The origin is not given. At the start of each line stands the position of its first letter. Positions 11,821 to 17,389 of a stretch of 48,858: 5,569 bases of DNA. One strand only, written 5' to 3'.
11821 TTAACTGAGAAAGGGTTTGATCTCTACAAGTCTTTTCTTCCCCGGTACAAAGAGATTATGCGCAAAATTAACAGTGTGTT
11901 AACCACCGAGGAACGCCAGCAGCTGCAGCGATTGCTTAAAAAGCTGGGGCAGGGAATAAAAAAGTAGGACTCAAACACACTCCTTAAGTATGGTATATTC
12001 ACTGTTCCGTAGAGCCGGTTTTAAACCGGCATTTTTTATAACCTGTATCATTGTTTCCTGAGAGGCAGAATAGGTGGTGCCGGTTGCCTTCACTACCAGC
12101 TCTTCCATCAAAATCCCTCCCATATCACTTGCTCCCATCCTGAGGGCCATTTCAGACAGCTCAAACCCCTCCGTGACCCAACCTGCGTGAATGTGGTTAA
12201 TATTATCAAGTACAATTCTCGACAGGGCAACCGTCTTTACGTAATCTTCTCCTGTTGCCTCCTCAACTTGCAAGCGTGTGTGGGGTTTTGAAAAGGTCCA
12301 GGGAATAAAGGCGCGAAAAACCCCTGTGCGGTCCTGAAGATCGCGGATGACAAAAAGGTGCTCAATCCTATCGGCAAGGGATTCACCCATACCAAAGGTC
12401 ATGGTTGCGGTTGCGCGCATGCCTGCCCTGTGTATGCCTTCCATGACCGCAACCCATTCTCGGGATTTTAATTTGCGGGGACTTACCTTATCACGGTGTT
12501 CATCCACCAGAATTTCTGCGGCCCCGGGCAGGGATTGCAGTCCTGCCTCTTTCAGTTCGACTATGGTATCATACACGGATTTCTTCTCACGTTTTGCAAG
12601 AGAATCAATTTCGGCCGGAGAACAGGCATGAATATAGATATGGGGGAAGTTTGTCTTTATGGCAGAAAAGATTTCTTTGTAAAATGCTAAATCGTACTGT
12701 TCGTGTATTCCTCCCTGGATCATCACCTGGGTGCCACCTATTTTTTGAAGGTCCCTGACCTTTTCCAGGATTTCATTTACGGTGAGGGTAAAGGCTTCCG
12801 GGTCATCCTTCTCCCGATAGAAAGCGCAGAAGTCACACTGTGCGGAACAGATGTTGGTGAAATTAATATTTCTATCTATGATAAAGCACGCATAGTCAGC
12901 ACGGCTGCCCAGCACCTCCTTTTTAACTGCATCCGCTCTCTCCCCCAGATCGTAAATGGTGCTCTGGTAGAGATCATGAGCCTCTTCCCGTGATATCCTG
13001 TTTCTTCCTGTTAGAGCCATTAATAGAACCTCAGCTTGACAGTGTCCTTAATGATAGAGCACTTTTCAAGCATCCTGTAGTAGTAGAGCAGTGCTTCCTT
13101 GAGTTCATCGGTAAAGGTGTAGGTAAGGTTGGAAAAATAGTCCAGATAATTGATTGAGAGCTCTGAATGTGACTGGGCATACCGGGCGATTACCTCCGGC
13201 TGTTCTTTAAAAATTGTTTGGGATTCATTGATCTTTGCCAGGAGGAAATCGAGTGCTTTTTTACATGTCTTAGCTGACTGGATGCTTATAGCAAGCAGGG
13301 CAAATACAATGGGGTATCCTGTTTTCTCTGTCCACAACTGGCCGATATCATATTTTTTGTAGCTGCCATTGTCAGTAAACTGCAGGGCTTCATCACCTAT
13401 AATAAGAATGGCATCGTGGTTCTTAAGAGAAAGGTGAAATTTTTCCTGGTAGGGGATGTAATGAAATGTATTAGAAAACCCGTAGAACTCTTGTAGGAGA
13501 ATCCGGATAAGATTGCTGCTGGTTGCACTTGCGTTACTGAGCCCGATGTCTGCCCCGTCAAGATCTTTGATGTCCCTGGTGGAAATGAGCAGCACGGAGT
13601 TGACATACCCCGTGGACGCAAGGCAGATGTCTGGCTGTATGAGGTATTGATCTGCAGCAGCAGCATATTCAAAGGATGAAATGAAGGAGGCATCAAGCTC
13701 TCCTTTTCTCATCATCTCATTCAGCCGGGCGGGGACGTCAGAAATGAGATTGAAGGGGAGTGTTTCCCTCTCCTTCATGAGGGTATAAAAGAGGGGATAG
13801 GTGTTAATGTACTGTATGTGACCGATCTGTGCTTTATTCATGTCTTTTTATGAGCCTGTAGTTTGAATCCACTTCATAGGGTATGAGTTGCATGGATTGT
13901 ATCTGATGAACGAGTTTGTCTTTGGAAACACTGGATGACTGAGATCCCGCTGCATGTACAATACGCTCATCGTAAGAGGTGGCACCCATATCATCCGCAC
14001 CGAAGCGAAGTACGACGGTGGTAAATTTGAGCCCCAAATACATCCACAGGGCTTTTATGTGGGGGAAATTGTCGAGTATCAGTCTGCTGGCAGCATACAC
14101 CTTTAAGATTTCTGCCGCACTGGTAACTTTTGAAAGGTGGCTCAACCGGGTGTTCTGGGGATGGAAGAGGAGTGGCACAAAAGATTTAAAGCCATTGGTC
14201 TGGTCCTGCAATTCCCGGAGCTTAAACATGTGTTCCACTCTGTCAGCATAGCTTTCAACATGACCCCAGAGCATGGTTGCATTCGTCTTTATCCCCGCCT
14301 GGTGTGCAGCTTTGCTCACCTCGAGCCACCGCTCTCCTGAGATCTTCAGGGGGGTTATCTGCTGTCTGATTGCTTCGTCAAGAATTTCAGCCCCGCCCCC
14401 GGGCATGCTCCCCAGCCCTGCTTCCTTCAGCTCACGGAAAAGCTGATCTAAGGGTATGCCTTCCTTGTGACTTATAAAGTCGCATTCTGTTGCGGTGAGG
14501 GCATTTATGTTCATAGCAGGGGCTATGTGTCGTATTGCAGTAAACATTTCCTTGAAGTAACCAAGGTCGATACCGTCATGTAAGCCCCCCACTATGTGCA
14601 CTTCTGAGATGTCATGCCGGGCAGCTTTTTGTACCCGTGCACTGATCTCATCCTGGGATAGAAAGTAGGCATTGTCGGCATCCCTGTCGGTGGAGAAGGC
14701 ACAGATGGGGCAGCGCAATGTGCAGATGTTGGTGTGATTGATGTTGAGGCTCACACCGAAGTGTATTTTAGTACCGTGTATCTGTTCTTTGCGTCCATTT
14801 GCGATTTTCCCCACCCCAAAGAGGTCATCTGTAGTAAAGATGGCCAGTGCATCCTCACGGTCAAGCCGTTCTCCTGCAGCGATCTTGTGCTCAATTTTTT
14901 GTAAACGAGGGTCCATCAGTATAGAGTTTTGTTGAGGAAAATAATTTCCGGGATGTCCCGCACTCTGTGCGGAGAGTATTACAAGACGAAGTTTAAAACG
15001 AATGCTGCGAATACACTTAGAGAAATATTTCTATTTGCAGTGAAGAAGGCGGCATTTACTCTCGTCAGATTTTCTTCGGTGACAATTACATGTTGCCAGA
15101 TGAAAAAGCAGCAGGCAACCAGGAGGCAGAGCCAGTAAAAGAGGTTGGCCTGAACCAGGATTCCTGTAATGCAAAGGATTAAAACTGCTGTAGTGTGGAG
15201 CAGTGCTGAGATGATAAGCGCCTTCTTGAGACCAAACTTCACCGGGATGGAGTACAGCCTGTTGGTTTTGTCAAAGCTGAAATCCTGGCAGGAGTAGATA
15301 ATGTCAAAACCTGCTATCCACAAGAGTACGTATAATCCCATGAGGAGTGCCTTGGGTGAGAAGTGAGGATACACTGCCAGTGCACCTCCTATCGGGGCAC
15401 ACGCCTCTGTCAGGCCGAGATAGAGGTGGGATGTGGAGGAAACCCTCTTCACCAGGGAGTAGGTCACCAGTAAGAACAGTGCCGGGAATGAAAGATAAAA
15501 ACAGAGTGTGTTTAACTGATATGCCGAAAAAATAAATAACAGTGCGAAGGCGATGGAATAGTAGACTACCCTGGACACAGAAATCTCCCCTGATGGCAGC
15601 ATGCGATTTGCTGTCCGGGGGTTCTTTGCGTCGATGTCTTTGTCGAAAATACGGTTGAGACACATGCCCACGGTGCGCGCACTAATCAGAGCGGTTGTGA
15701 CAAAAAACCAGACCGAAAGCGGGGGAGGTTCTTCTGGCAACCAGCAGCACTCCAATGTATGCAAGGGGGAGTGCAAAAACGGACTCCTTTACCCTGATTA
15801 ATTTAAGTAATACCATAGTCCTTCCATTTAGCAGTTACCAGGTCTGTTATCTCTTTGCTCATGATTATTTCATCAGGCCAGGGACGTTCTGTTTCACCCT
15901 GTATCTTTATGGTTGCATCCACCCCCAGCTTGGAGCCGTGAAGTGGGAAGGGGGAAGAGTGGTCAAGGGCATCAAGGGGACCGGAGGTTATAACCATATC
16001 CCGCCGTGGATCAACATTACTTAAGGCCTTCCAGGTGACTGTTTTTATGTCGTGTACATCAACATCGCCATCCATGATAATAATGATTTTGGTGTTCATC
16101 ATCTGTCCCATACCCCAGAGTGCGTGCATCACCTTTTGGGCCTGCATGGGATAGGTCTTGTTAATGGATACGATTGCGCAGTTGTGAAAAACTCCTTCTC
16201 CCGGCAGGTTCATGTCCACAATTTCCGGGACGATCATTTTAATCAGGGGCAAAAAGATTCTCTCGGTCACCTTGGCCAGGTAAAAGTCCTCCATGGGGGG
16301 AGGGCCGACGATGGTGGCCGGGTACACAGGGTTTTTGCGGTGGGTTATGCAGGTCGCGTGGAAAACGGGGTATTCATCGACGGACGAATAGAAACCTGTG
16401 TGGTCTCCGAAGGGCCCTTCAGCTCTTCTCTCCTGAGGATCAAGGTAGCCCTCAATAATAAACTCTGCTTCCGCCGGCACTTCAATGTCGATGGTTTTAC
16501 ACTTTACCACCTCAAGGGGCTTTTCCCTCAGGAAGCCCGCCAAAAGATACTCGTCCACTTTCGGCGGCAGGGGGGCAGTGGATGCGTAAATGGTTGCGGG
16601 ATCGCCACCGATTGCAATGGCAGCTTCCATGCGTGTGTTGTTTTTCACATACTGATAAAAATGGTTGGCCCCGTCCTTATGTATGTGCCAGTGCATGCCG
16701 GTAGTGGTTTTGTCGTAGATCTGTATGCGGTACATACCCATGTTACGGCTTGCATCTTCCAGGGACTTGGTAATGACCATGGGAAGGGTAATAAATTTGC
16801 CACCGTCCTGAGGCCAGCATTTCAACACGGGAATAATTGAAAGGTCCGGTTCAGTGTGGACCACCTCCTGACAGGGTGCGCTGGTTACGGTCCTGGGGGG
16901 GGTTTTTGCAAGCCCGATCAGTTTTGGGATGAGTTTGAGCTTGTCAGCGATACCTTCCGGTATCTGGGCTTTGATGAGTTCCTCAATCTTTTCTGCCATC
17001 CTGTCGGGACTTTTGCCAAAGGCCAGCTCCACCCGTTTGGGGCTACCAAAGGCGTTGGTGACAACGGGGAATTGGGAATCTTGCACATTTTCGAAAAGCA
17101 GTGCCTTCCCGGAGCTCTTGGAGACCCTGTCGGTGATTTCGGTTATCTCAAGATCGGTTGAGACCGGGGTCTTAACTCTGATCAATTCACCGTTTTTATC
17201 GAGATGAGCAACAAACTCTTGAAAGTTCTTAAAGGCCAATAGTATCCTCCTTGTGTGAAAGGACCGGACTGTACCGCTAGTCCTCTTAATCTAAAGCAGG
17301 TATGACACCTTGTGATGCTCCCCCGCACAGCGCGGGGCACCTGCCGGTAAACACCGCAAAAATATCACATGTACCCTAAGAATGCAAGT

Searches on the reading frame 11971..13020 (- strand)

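Call 79: search_protein_families(library=ncbifam, proteins=[window:11971-13020:-], max_evalue=1e-10)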
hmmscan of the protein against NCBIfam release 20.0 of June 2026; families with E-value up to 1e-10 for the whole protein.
window:11971-13020:- (349 aa): 14 families
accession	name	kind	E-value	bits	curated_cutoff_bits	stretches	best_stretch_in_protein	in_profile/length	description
TIGR03699.1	menaquin_MqnC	equivalog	8.2e-128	426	428.1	1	7-345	1-342/342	cyclic dehypoxanthinyl futalosine synthase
TIGR00423.1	TIGR00423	subfamily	4.9e-104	347.9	260.25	1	45-345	2-310/310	CofH family radical SAM protein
NF006277.0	PRK08445.1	equivalog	2.4e-103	345.6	576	1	7-346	2-346/348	dehypoxanthine futalosine cyclase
TIGR03551.1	F420_cofH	equivalog_domain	5.5e-93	311.5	374.1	1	10-344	2-344/345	5-amino-6-(D-ribitylamino)uracil--L-tyrosine 4-hydroxyphenyl transferase CofH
TIGR03700.1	mena_SCO4494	equivalog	2.4e-91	306.3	434.55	1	6-344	8-350/351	aminofutalosine synthase MqnE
NF005609.0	PRK07360.1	equivalog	9.3e-91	304.4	426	1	7-346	19-369/374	7,8-didemethyl-8-hydroxy-5-deazariboflavin synthase subunit CofH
NF006276.0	PRK08444.1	equivalog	6.3e-78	262.3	560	1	6-347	10-352/353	aminofutalosine synthase MqnE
NF006687.0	PRK09234.1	equivalog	7.9e-78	262.5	1018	1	21-345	507-837/849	bifunctional FO biosynthesis protein CofGH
NF004580.0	PRK05926.1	equivalog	2.3e-50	171.9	583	1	7-341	26-368/370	hypothetical protein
TIGR03550.1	F420_cofG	equivalog_domain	1.4e-16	60.6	213.35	1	52-303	8-266/322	7,8-didemethyl-8-hydroxy-5-deazariboflavin synthase CofG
NF004884.0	PRK06245.1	equivalog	7.7e-14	51.3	209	1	51-303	18-273/340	7,8-didemethyl-8-hydroxy-5-deazariboflavin synthase subunit CofG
TIGR03957.1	rSAM_HmdB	equivalog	4.3e-12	45.9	320.9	1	51-337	41-317/317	5,10-methenyltetrahydromethanopterin hydrogenase cofactor biosynthesis protein HmdB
TIGR03956.1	rSAM_HydE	equivalog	1.1e-11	44.6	254.6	1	9-271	11-259/340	[FeFe] hydrogenase H-cluster radical SAM maturase HydE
TIGR00433.2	bioB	equivalog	6.9e-11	41.9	225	0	8-308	2-286/307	biotin synthase BioB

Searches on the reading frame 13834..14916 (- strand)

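Call 79: search_protein_families(library=ncbifam, proteins=[window:13834-14916:-], max_evalue=1e-10)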
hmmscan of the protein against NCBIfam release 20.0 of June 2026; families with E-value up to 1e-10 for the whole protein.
window:13834-14916:- (360 aa): 11 families
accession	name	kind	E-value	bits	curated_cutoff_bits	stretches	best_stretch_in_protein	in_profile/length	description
TIGR03700.1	mena_SCO4494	equivalog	1.6e-121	405.6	434.55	1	8-355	1-350/351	aminofutalosine synthase MqnE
TIGR03699.1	menaquin_MqnC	equivalog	6e-105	350.8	428.1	1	16-356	1-342/342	cyclic dehypoxanthinyl futalosine synthase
TIGR00423.1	TIGR00423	subfamily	3e-100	335.5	260.25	1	52-355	2-309/310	CofH family radical SAM protein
NF006276.0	PRK08444.1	equivalog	5.1e-99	331.6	560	1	8-358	3-352/353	aminofutalosine synthase MqnE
NF005609.0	PRK07360.1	equivalog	7.6e-91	304.6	426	1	5-358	8-370/374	7,8-didemethyl-8-hydroxy-5-deazariboflavin synthase subunit CofH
TIGR03551.1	F420_cofH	equivalog_domain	1.5e-88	297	374.1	1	19-355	2-344/345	5-amino-6-(D-ribitylamino)uracil--L-tyrosine 4-hydroxyphenyl transferase CofH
NF006277.0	PRK08445.1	equivalog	1.1e-78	264.5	576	1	16-358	2-347/348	dehypoxanthine futalosine cyclase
NF006687.0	PRK09234.1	equivalog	3.5e-72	243.8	1018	1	7-341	481-822/849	bifunctional FO biosynthesis protein CofGH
NF004580.0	PRK05926.1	equivalog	1.1e-71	242.1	583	1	5-342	15-358/370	hypothetical protein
NF004884.0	PRK06245.1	equivalog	6.4e-11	41.7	209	1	48-314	8-274/340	7,8-didemethyl-8-hydroxy-5-deazariboflavin synthase subunit CofG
TIGR03550.1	F420_cofG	equivalog_domain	7.8e-11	41.7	213.35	0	59-314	8-267/322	7,8-didemethyl-8-hydroxy-5-deazariboflavin synthase CofG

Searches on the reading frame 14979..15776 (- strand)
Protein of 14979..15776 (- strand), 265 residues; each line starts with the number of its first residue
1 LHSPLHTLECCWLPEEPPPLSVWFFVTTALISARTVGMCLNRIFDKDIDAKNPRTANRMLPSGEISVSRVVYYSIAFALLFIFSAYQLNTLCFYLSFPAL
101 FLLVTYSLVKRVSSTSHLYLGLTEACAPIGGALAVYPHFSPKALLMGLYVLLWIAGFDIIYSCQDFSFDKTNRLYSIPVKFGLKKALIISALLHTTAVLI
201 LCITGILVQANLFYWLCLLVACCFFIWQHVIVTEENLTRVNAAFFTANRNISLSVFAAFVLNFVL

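Call 7: search_protein_families(library=pfam, proteins=[window:14979-15776:-], max_evalue=0.001)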
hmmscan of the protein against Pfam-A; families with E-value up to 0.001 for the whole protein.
window:14979-15776:- (265 aa): 1 family
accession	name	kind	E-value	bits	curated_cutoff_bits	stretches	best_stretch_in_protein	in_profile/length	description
PF01040.23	UbiA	-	1e-50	172.8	34.2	1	15-247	14-248/250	UbiA prenyltransferase family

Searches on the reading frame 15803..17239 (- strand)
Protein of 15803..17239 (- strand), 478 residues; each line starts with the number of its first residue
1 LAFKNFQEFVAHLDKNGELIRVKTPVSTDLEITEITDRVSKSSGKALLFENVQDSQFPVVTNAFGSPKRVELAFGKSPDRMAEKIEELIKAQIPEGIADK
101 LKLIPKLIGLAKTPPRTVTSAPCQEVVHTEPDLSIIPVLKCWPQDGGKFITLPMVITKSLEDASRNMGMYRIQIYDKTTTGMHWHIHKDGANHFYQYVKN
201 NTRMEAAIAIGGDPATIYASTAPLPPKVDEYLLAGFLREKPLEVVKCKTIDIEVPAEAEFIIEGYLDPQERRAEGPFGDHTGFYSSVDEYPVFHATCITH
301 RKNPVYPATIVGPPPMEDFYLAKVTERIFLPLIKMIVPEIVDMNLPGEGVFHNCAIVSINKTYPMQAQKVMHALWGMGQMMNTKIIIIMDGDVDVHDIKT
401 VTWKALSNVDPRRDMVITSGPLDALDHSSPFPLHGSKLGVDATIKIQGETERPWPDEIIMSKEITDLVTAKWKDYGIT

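Call 7: search_protein_families(library=pfam, proteins=[window:15803-17239:-], max_evalue=0.001)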
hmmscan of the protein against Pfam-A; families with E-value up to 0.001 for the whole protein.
window:15803-17239:- (478 aa): 3 families
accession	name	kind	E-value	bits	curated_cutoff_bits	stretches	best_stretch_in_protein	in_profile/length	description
PF01977.22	UbiD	-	2.9e-86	288.4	23.3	1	118-314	3-206/206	3-octaprenyl-4-hydroxybenzoate carboxy-lyase Rift-related domain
PF20696.2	UbiD_C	-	4.4e-44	150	24.2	1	320-442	2-127/127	3-octaprenyl-4-hydroxybenzoate carboxy-lyase C-terminal domain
PF20695.2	UbiD_N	-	9e-28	96.6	24.3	1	11-88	2-77/78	3-octaprenyl-4-hydroxybenzoate carboxy-lyase N-terminal domain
